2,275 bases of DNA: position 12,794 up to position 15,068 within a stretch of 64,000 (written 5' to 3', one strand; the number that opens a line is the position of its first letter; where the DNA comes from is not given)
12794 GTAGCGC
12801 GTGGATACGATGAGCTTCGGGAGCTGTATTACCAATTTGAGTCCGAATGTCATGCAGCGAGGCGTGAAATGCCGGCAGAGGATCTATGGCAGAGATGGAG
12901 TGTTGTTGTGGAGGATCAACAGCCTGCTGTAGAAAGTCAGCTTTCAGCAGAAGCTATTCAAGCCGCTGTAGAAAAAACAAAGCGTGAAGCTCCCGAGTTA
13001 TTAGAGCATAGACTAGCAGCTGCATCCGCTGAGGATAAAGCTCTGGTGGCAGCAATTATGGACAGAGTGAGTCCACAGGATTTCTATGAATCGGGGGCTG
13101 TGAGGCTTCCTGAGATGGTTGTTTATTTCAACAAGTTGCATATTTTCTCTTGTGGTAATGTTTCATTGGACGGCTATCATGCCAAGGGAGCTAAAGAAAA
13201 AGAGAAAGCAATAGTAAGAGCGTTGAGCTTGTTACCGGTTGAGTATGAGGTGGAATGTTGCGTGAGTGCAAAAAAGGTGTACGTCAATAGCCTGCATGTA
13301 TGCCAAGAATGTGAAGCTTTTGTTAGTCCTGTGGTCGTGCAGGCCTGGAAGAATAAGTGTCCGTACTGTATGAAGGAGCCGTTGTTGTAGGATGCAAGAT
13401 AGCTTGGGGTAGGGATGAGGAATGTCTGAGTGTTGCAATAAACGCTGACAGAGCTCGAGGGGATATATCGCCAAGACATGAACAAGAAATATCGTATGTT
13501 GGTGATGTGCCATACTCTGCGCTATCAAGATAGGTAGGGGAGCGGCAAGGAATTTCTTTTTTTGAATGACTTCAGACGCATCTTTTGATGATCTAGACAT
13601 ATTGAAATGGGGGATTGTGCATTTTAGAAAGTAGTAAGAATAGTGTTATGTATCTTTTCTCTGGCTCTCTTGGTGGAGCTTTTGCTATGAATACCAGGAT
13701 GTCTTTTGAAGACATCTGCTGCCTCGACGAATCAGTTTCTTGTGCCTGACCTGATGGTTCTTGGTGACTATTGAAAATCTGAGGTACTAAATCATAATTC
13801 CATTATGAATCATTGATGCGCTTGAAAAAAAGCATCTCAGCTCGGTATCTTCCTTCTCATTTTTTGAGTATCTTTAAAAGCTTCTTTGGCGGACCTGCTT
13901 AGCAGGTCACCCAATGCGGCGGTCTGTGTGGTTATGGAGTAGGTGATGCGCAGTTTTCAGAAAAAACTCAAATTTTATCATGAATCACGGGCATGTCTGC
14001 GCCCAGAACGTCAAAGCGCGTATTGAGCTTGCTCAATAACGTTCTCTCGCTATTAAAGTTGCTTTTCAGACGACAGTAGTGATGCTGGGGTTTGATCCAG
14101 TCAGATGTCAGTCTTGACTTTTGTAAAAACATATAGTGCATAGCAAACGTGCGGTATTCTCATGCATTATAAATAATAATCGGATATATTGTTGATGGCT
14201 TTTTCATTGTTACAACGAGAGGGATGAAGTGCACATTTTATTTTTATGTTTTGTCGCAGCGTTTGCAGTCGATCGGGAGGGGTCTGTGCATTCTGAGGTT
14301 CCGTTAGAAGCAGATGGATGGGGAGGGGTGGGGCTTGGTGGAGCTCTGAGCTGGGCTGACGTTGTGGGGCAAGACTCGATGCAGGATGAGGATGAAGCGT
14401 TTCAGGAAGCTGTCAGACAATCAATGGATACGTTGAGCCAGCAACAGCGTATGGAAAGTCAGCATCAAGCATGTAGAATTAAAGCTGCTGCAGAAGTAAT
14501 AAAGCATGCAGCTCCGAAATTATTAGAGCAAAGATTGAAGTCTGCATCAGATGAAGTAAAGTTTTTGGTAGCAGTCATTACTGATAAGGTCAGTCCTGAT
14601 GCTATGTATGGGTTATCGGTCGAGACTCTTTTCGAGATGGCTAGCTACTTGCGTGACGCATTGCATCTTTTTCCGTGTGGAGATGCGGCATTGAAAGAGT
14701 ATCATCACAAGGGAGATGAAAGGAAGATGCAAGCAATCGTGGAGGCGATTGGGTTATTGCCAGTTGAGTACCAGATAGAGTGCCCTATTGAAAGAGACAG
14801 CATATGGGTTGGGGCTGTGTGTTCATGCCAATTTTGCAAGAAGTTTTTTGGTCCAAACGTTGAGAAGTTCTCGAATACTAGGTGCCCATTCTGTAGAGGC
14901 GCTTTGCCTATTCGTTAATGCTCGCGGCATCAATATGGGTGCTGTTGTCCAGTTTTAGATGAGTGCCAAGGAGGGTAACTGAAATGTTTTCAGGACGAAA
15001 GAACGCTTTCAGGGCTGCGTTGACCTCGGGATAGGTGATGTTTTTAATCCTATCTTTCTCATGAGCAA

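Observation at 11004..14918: Tandemly triplicated family of secreted proteins with a conserved C-terminal zinc-ribbon-like domain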

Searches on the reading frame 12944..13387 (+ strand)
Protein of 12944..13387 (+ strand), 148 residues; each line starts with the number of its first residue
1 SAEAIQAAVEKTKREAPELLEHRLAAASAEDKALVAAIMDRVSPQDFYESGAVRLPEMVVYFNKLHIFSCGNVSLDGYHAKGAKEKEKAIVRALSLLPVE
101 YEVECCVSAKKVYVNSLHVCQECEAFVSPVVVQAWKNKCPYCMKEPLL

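Call 21: search_solved_structures(query=A3, max_evalue=10, show_alignments=3)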
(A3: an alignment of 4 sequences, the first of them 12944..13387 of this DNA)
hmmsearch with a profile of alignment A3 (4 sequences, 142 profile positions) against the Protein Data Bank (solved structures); distinct sequences matched with E-value up to 10: 15.
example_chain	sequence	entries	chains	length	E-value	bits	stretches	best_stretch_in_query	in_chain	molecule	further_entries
9fhl_a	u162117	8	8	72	0.047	16.7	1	97-140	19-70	aS34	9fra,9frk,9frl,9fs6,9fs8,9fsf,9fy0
7y5n_A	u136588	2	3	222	0.048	16.7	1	78-130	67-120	Bone marrow proteoglycan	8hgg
7r81_a2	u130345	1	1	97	0.096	15.7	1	18-78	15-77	40S ribosomal protein S25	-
4qiw_P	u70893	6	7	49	0.12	15.4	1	109-138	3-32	DNA-directed RNA polymerase subunit P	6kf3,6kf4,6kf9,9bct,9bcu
2uzg_A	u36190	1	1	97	0.54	13.2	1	100-136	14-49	UBIQUITIN CARBOXYL-TERMINAL HYDROLASE 33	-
36ro_P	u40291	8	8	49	0.79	12.7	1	108-138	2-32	DNA-directed RNA polymerase subunit Rpo12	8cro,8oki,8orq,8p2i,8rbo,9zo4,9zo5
7olc_SZ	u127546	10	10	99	0.86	12.6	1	16-76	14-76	40S ribosomal protein S25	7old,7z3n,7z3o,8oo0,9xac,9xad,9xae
3uiw_A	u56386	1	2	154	1.5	11.8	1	114-139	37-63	Glutaredoxin 2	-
9f23_B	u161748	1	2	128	1.5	11.8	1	12-61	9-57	DARPin DP2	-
7qb0_A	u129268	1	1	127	3.2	10.7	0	112-139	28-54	Isoform Alpha of Paxillin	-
9mg8_A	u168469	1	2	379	3.5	10.6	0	2-53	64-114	b-iTHR-110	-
2ff0_A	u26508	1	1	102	5.8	9.9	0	99-133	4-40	Steroidogenic factor 1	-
5l0m_A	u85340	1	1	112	5.9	9.9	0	98-133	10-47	Nuclear receptor subfamily 5 group A member 2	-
2a66_A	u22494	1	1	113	6.3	9.8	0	98-133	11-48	Orphan nuclear receptor NR5A2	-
8pki_K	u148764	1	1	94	9.9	9.2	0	99-133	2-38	Nuclear receptor subfamily 5 group A member 2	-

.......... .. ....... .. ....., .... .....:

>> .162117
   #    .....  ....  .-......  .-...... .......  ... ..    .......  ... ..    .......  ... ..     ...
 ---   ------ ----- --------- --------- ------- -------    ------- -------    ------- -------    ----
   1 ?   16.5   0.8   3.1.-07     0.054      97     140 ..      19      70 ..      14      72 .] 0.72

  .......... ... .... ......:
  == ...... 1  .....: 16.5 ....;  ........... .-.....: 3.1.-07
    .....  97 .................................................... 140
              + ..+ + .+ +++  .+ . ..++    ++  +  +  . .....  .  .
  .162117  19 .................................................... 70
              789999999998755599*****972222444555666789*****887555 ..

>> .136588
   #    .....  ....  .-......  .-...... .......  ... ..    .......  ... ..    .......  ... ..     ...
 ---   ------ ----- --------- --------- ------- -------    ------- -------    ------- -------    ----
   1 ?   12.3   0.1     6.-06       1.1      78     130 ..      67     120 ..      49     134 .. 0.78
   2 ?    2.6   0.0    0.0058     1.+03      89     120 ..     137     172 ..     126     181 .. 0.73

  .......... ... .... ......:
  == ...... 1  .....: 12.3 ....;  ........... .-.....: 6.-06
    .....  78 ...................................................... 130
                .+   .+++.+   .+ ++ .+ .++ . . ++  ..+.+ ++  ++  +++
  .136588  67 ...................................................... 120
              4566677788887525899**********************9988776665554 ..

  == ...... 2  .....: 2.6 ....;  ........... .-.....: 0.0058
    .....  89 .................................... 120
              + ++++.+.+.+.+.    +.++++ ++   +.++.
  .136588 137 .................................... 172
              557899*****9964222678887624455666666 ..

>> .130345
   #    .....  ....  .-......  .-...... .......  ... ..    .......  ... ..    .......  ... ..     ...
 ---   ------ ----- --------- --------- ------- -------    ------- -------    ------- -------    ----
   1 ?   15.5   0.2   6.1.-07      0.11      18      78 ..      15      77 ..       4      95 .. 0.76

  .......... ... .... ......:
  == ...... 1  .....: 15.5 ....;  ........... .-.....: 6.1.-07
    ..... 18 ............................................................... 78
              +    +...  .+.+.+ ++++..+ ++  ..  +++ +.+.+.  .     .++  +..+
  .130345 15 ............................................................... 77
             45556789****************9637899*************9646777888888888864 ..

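Call 22: search_protein_representatives(alignment_id=A3)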
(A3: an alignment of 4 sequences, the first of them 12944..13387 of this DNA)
Query: 4 sequences, 142 profile positions. Proteins with E-value up to 0.001 (for the whole library): 2; up to 1e-10: 2; up to 1e-30: 2. The best 2 are listed.
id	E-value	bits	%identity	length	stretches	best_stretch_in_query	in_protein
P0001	1.0e-74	265.2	-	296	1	2-142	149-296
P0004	4.4e-70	250.2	-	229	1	1-142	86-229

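Call 28: predict_structure(alignment_id=A3)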
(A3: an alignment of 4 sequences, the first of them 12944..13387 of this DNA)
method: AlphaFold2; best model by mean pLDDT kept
length: 148 residues; sequences in the alignment: 4
mean_pLDDT: 67.7   pTM: 0.62
mean pLDDT of the five models: 67.7, 59.9, 59.9, 54.6, 49.2
residues with pLDDT >= 90: 0; 70-90: 79; 50-70: 47; < 50: 22
segments of 3 or more residues with pLDDT < 50: 1-6, 8-12, 101-107
pLDDT, mean of each block of 10 residues (from residue 1): 45 58 79 83 68 74 77 70 81 70 47 56 70 69 66
secondary structure, 60 per line:
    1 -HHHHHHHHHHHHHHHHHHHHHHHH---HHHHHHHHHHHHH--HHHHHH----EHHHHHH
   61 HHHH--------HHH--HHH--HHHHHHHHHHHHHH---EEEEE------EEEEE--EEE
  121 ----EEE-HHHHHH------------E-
elements in order: H2-25 H29-41 H44-49 H55-64 H83-96 E100-104 E111-115 E118-120 E125-127 H129-134

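Call 47: fold_search(model_id=the predicted structure, library=pdb)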
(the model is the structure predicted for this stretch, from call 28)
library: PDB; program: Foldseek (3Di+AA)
matches with E <= 10: 74; with E <= 0.001: 0
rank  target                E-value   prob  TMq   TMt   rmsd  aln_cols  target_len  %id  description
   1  9fhl_a                6.3e-01  0.41  0.21  0.36   4.4        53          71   26  High-resolution cryo-EM structure of Saccharolobus solfataricus 30S ribosomal subunit bound to mRNA and initiator tRNA (released 2025-01-15)
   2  9f29_B                9.6e-01  0.35  0.19  0.03   7.0        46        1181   22  Pyrococcus abyssi PolD in complex with Rpa2 winged-helix domain class 1 (composite map) (released 2024-12-04)
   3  5ijl                  1.3e+00  0.38  0.19  0.03   6.7        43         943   23  D-family DNA polymerase - DP2 subunit (catalytic subunit) (released 2016-08-31)
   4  6hms_B                1.4e+00  0.30  0.20  0.03   7.0        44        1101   23  Cryo-EM map of DNA polymerase D from Pyrococcus abyssi in complex with DNA (released 2019-01-30)
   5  9f2a_B                1.6e+00  0.25  0.19  0.03   7.0        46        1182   22  Pyrococcus abyssi PolD in complex with Rpa2 winged-helix domain class 2 (composite map) (released 2024-12-04)
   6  8ppt_B                1.9e+00  0.21  0.20  0.03   7.2        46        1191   22  Pyrococcus abyssi DNA polymerase D (PolD) in its editing mode bound to a primer/template substrate containing a mismat (released 2023-12-20)
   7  5hkx                  1.9e+00  0.10  0.21  0.09   9.1        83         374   11  Crystal Structure of c-Cbl TKBD-RING domains (Y371E mutant) Refined to 1.85 A Resolution (released 2017-01-18)
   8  7o72_W                2.0e+00  0.04  0.18  0.09  19.6       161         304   14  Yeast RNA polymerase II transcription pre-initiation complex with closed promoter DNA (released 2021-06-16)
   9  6t8h_B                2.1e+00  0.21  0.19  0.03   7.0        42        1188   21  Cryo-EM structure of the DNA-bound PolD-PCNA processive complex from P. abyssi (released 2020-03-04)
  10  6knb_B                2.4e+00  0.16  0.19  0.03   7.5        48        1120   23  PolD-PCNA-DNA (form A) (released 2020-08-05)
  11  9pd5_E                2.5e+00  0.07  0.19  0.09  10.8        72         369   18  NER dual incision complex - NoF (released 2026-02-18)
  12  3lrq_C                2.7e+00  0.12  0.22  0.35   7.8        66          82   17  Crystal structure of the U-box domain of human ubiquitin-protein ligase (E3), NORTHEAST STRUCTURAL GENOMICS CONSORTIUM (released 2010-03-23)
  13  7z8f_Y                2.7e+00  0.06  0.14  0.06  13.6        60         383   20  Composite structure of dynein-dynactin-BICDR on microtubules (released 2022-07-27)
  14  8hmc_B                2.7e+00  0.03  0.22  0.05  15.6       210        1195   13  base module state 1 of Tetrahymena IFT-A (released 2023-06-14)
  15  5xt2_B                3.0e+00  0.06  0.18  0.14  12.8        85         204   14  Crystal structures of full-length FixJ from B. japonicum crystallized in space group P212121 (released 2018-05-23)
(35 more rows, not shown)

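Call 56: find_related_loci(query=A3, collection=viral_contigs, flank=5000)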
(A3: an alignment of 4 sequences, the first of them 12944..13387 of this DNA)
Query A3 (148 aa) in viral_contigs; peptide patterns used: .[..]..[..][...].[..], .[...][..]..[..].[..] (x = any residue, [..] = any of these).
75 stretches matched a pattern, but none encodes a relative of the query by tblastn (E <= 1e-3).

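Call 57: find_related_loci(query=A3, collection=metagenome_contigs, flank=8000)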
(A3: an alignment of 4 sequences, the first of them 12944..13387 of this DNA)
Query A3 (148 aa) in metagenome_contigs; peptide patterns used: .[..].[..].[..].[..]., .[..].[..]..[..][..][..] (x = any residue, [..] = any of these).
538 stretches matched a pattern, but none encodes a relative of the query by tblastn (E <= 1e-3).

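Call 59: find_encoding_contigs(protein=P0004, flank=4000, max_places=4)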
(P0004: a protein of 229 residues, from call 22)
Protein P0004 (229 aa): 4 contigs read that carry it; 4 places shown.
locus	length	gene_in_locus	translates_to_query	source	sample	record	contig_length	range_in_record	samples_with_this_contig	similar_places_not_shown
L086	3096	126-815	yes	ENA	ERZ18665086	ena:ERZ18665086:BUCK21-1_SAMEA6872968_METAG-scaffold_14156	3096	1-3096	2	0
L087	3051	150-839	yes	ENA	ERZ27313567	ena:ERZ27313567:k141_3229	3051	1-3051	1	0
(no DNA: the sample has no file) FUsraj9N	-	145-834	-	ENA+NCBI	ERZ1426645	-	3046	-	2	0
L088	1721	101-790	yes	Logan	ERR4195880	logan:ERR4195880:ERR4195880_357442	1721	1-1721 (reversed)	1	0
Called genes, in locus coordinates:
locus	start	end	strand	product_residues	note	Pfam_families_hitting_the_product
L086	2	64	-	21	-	?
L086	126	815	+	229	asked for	-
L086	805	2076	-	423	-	PF00675:Peptidase_M16, PF05193:Peptidase_M16_C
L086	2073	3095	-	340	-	?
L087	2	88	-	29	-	?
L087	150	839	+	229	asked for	-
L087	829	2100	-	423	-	PF00675:Peptidase_M16, PF05193:Peptidase_M16_C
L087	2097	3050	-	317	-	?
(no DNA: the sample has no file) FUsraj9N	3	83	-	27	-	?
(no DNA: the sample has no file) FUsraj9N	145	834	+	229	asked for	-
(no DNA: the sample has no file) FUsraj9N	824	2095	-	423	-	PF00675:Peptidase_M16, PF05193:Peptidase_M16_C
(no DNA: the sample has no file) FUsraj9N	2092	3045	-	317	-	?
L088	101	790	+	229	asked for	-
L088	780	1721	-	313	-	?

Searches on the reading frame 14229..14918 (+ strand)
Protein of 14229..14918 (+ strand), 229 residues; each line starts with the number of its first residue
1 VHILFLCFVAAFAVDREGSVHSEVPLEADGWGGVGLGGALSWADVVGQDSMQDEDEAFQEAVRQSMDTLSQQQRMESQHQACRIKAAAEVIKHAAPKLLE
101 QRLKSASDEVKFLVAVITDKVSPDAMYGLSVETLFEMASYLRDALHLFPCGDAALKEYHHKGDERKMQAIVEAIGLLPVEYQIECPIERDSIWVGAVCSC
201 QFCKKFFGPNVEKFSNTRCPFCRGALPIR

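Call 3: search_protein_families(library=pfam, proteins=[window:14229-14918:+], max_evalue=1)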
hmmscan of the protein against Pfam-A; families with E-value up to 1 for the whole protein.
window:14229-14918:+ (229 aa): 4 families
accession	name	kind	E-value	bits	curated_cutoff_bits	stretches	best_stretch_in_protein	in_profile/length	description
PF12311.13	DUF3632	-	0.0021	19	23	1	67-108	103-144/175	Protein of unknown function (DUF3632)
PF22919.1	ATP-synt_VA_C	-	0.12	12.8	24.7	1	43-106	33-95/101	C-terminal domain of V and A type ATP synthase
PF07281.17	INSIG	-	0.18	11.8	28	1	30-101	46-111/211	Insulin-induced protein (INSIG)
PF07128.17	DUF1380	-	0.21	12.1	26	1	59-98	48-87/137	Protein of unknown function (DUF1380)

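Call 61: search_protein_families(library=padloc, proteins=[window:14229-14918:+], max_evalue=0.1)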
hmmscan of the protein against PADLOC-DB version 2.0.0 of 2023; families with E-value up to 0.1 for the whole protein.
window:14229-14918:+ (229 aa): 1 family
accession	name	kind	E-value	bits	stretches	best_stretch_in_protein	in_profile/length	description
PDLC02972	SWIM_XIII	-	0.022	11.3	1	42-205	333-485/509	-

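Call 62: search_protein_families(library=phrogs, proteins=[window:14229-14918:+], max_evalue=0.1)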
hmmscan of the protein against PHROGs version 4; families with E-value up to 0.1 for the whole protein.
window:14229-14918:+ (229 aa): 1 family
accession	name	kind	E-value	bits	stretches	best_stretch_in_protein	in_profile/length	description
phrog_7825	-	unknown function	0.06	14.1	1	43-120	22-99/173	-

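Call 65: search_protein_families(library=ncbifam, proteins=[window:14229-14918:+], max_evalue=1)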
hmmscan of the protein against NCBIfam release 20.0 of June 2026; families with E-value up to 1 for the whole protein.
window:14229-14918:+ (229 aa): 1 family
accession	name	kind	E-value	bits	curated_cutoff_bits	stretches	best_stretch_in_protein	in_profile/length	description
TIGR01238.1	D1pyr5carbox3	equivalog_domain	0.12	10.9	485.2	1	44-133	63-151/500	L-glutamate gamma-semialdehyde dehydrogenase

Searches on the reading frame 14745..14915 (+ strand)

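Call 33: search_protein_families(library=pfam, proteins=[window:14745-14915:+], max_evalue=10)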
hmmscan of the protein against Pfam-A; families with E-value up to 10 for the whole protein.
seq(57 aa): 2 families
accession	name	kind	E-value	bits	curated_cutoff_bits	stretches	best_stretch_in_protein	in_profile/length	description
PF13920.12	zf-C3HC4_3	-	0.3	11.3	27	1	24-52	22-44/49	Zinc finger, C3HC4 type (RING finger)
PF24921.1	RING_XB3-XBAT31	-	1.7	9.2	50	1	26-52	25-53/57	E3 ubiquitin-protein ligase XB3/XBAT31 RING finger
